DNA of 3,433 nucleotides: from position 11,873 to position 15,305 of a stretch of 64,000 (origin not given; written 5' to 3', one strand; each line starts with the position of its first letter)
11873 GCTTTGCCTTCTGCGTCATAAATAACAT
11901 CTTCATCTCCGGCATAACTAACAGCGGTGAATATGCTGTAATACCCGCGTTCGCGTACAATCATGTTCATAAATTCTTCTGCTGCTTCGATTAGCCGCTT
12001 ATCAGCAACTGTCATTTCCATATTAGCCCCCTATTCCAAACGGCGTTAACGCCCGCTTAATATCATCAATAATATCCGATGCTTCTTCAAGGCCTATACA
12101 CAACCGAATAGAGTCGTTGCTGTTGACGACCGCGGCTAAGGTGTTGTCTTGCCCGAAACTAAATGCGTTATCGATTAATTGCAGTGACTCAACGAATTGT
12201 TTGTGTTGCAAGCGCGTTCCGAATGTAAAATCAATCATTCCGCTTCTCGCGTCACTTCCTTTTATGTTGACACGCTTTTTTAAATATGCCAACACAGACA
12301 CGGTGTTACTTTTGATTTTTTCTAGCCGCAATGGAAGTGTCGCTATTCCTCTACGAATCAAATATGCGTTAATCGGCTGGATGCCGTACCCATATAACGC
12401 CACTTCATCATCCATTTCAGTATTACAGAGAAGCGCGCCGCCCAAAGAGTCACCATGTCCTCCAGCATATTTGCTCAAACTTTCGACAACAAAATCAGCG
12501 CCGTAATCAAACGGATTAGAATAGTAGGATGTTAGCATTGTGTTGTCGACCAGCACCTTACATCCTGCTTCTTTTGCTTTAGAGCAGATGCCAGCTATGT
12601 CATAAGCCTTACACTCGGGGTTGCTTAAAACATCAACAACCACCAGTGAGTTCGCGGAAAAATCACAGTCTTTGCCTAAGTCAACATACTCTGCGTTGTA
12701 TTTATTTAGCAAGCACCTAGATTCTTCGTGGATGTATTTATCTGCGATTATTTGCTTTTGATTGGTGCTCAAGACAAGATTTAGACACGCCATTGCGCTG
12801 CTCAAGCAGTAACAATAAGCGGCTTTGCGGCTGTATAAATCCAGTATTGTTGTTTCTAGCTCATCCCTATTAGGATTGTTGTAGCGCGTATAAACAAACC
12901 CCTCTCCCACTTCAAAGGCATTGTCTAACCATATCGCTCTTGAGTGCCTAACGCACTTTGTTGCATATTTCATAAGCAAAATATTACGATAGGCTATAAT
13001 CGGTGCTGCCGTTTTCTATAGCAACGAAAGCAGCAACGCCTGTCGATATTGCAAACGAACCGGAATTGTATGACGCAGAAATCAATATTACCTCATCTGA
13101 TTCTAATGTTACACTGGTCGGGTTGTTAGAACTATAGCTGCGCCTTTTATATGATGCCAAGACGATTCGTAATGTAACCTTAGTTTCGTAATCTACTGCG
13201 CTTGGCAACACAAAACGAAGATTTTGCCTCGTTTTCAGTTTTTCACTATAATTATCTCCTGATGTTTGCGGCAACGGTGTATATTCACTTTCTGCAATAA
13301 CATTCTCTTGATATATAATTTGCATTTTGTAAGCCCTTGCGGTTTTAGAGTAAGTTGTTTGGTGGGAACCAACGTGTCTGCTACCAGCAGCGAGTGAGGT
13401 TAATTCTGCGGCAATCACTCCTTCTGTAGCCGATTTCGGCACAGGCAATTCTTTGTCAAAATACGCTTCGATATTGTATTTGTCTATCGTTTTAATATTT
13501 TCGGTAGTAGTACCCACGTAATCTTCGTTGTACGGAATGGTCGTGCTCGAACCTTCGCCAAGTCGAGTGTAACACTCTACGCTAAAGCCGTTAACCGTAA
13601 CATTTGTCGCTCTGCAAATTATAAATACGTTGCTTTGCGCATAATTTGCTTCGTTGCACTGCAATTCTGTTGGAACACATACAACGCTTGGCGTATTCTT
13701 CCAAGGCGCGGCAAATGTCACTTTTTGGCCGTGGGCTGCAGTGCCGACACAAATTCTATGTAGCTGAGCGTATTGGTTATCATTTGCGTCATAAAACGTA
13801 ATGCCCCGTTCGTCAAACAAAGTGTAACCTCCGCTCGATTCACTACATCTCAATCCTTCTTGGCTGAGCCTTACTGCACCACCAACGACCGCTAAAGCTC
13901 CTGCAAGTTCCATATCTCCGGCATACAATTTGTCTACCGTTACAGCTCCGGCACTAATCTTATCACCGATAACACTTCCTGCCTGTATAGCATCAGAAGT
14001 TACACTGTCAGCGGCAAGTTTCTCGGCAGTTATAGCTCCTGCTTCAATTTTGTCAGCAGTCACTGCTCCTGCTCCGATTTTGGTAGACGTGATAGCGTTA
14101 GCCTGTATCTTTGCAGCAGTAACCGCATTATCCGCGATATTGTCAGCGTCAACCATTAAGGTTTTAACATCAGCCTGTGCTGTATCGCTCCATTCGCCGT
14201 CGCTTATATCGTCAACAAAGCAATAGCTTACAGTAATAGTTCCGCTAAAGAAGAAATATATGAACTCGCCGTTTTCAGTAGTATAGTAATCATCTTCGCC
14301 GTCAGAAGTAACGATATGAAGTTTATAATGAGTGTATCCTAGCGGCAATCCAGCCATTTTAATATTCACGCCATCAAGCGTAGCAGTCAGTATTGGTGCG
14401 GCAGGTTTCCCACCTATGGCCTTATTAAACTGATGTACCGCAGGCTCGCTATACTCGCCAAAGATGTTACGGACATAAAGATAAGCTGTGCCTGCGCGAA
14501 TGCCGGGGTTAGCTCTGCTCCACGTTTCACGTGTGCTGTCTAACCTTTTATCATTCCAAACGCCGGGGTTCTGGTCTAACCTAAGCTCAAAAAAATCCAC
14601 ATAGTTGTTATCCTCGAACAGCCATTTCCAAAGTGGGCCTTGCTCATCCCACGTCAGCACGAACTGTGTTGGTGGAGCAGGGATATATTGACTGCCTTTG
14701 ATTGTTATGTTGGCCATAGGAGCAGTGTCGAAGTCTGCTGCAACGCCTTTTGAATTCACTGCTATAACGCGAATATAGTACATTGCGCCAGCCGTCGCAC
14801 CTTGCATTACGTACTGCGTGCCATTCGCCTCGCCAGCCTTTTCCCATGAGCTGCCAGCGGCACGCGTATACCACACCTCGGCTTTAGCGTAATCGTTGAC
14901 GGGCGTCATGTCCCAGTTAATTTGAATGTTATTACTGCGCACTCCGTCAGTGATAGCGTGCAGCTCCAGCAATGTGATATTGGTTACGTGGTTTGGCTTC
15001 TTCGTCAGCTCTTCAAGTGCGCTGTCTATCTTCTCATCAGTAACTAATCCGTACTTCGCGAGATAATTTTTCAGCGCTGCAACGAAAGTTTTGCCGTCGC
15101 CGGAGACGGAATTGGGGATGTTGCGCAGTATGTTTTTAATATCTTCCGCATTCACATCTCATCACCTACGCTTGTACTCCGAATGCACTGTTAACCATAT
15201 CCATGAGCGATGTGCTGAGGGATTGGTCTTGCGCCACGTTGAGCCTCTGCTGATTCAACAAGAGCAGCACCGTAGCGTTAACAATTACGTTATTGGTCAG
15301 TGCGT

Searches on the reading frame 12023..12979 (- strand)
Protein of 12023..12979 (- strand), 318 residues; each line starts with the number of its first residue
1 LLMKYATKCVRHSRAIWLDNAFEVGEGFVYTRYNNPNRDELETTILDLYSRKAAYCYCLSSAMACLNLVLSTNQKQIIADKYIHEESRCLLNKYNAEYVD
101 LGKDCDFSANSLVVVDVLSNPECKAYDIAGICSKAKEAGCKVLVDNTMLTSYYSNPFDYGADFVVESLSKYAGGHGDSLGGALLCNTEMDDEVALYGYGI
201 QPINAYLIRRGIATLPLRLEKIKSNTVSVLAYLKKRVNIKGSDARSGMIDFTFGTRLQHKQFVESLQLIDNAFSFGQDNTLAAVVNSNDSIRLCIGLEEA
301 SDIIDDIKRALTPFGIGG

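Call 24: search_protein_families(library=phrogs, proteins=[window:12023-12979:-], max_evalue=0.001)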
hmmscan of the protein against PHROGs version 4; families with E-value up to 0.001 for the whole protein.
window:12023-12979:- (318 aa): 0 families

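Call 62: search_protein_families(library=pfam, proteins=[window:12023-12979:-], max_evalue=0.01)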
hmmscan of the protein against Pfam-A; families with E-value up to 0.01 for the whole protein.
window:12023-12979:- (318 aa): 1 family
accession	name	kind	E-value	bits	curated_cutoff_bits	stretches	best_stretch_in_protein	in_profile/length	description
PF01053.26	Cys_Met_Meta_PP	-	2.6e-50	171.5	27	2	25-283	41-335/381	Cys/Met metabolism PLP-dependent enzyme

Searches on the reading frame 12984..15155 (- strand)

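Call 24: search_protein_families(library=phrogs, proteins=[window:12984-15155:-], max_evalue=0.001)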
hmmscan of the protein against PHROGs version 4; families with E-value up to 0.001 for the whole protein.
window:12984-15155:- (723 aa): 11 families
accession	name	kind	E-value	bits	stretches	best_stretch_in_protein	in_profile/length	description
phrog_26466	-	unknown function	6e-19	67.6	1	291-414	1764-1888/2337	-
phrog_892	-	tail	3.3e-16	60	1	337-410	342-415/782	tail fiber protein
phrog_32822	-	head and packaging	6.9e-12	44.8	1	305-415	907-1019/1548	virion structural protein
phrog_21412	-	tail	4.9e-09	35.5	1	328-414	179-275/1452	tail fiber protein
phrog_1330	-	tail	1.2e-07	31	1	332-457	996-1090/1361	tail protein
phrog_13518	-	unknown function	2.8e-07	30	1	330-416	312-398/1230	-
phrog_7841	-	unknown function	1.2e-06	28.8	1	372-415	180-223/489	-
phrog_28766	-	tail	3.4e-06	26.7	1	329-412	113-198/472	tail fiber protein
phrog_2012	-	tail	7.1e-06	27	1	315-411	112-208/212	minor tail protein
phrog_1101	-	tail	2.6e-05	23.2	1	327-624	1013-1283/1405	tail protein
phrog_36443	-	unknown function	0.00012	21.1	1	328-411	422-505/1238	-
